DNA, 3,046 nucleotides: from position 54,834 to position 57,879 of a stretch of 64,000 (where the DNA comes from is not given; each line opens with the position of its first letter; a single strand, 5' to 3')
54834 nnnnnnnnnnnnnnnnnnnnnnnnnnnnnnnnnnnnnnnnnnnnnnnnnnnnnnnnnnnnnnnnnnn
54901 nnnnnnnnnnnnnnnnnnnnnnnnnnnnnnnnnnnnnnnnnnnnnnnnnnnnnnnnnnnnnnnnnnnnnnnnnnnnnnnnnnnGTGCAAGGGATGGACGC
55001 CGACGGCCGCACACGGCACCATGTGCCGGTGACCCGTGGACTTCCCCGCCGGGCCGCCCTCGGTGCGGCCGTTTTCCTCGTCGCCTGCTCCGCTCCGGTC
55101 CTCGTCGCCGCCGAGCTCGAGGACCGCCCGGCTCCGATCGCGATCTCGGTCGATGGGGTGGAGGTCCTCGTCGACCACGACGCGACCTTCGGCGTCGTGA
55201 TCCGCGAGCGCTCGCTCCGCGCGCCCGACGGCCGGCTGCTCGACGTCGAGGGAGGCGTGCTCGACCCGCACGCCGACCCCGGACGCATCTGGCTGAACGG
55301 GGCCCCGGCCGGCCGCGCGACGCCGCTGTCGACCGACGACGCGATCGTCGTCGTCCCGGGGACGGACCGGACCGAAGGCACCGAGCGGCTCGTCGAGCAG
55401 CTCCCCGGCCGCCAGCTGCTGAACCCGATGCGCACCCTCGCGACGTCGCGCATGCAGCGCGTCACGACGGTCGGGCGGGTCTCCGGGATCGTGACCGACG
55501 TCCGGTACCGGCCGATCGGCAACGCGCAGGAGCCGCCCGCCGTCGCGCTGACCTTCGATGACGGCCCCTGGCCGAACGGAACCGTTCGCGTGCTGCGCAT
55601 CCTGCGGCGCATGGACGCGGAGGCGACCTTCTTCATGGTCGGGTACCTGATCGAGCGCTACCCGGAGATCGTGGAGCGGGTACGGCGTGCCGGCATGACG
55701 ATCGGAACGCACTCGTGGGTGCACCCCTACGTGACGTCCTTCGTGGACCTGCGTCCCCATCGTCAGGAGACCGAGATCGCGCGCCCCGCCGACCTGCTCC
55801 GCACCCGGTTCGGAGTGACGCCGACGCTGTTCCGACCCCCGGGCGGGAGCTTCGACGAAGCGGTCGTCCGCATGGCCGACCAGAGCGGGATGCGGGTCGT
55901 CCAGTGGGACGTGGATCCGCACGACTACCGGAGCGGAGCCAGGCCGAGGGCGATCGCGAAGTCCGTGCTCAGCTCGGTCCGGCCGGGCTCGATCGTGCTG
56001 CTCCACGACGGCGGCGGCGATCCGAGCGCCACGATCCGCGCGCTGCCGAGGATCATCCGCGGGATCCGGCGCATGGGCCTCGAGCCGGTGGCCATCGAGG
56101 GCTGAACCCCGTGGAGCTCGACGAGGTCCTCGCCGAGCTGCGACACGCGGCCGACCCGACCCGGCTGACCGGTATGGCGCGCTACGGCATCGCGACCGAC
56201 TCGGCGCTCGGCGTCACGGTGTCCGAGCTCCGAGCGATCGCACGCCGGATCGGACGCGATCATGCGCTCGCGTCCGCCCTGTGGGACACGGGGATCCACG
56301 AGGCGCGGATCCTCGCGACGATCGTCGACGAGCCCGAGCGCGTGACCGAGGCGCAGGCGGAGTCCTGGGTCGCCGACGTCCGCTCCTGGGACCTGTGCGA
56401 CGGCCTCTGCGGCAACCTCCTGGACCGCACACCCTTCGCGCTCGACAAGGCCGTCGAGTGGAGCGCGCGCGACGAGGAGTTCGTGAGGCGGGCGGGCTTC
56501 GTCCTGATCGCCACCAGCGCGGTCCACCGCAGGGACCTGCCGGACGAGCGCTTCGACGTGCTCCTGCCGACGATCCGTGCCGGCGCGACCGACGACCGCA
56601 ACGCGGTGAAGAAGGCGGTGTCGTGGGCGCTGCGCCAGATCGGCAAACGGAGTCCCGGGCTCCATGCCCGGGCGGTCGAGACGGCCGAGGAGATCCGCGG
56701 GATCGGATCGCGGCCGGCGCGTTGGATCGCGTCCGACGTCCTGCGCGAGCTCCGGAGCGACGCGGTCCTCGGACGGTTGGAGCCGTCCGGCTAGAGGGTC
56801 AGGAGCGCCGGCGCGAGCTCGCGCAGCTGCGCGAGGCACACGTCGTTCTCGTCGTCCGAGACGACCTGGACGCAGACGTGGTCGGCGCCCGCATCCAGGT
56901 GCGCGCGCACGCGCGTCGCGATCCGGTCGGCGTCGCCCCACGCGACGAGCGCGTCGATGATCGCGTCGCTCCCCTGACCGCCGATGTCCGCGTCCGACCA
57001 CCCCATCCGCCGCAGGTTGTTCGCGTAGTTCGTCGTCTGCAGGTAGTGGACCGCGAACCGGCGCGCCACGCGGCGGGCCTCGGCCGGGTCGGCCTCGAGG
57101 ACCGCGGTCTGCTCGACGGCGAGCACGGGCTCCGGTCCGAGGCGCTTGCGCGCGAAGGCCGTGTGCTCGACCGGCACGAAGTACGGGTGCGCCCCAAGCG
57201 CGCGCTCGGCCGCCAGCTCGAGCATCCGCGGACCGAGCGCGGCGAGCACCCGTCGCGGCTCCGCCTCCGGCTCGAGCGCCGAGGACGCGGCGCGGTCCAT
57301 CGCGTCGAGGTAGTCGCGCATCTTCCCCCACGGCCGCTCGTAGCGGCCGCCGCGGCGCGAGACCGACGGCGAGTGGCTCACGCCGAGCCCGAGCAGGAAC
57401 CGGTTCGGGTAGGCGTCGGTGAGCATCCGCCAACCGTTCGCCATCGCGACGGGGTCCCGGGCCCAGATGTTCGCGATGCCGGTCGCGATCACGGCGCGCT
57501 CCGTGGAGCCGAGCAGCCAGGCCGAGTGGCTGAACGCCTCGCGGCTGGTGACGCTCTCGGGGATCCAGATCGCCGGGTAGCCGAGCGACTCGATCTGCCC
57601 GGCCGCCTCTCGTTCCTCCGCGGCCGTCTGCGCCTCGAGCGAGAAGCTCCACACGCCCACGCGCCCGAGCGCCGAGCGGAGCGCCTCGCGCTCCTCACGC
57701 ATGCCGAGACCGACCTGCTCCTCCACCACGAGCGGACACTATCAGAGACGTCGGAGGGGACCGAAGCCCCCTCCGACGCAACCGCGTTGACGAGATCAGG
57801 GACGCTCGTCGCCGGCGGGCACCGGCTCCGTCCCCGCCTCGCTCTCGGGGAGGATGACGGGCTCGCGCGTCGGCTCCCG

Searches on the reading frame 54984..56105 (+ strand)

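Call 6: search_protein_families(library=pfam, proteins=[window:54984-56105:+])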
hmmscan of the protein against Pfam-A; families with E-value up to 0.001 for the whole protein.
window:54984-56105:+ (373 aa): 1 family
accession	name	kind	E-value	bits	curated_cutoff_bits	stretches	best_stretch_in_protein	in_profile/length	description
PF01522.26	Polysacc_deac_1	-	3.8e-32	111.3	23.1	1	181-306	3-124/124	Polysaccharide deacetylase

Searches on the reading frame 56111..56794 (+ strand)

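Call 60: search_protein_families(library=pfam, proteins=[window:56111-56794:+], max_evalue=0.00001)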
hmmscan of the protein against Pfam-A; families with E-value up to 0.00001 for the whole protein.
window:56111-56794:+ (227 aa): 1 family
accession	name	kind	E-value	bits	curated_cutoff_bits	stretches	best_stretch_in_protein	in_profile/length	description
PF08713.17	DNA_alkylation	-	2.1e-37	129.3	21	1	7-193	2-198/213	DNA alkylation repair enzyme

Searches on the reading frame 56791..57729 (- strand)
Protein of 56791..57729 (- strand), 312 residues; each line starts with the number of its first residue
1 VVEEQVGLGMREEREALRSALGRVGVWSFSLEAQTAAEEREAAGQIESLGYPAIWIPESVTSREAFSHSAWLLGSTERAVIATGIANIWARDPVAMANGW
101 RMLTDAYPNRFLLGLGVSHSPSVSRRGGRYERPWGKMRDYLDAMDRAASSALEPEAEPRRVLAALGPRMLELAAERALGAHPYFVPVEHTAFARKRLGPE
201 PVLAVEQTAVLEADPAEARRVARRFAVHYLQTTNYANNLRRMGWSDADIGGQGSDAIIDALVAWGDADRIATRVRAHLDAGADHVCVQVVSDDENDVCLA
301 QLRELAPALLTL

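Call 60: search_protein_families(library=pfam, proteins=[window:56791-57729:-], max_evalue=0.00001)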
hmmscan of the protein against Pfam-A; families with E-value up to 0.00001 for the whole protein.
window:56791-57729:- (312 aa): 1 family
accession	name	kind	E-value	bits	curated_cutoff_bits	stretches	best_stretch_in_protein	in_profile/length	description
PF00296.26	Bac_luciferase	-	3.5e-28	99.3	27.9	1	32-284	17-314/314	Luciferase-like monooxygenase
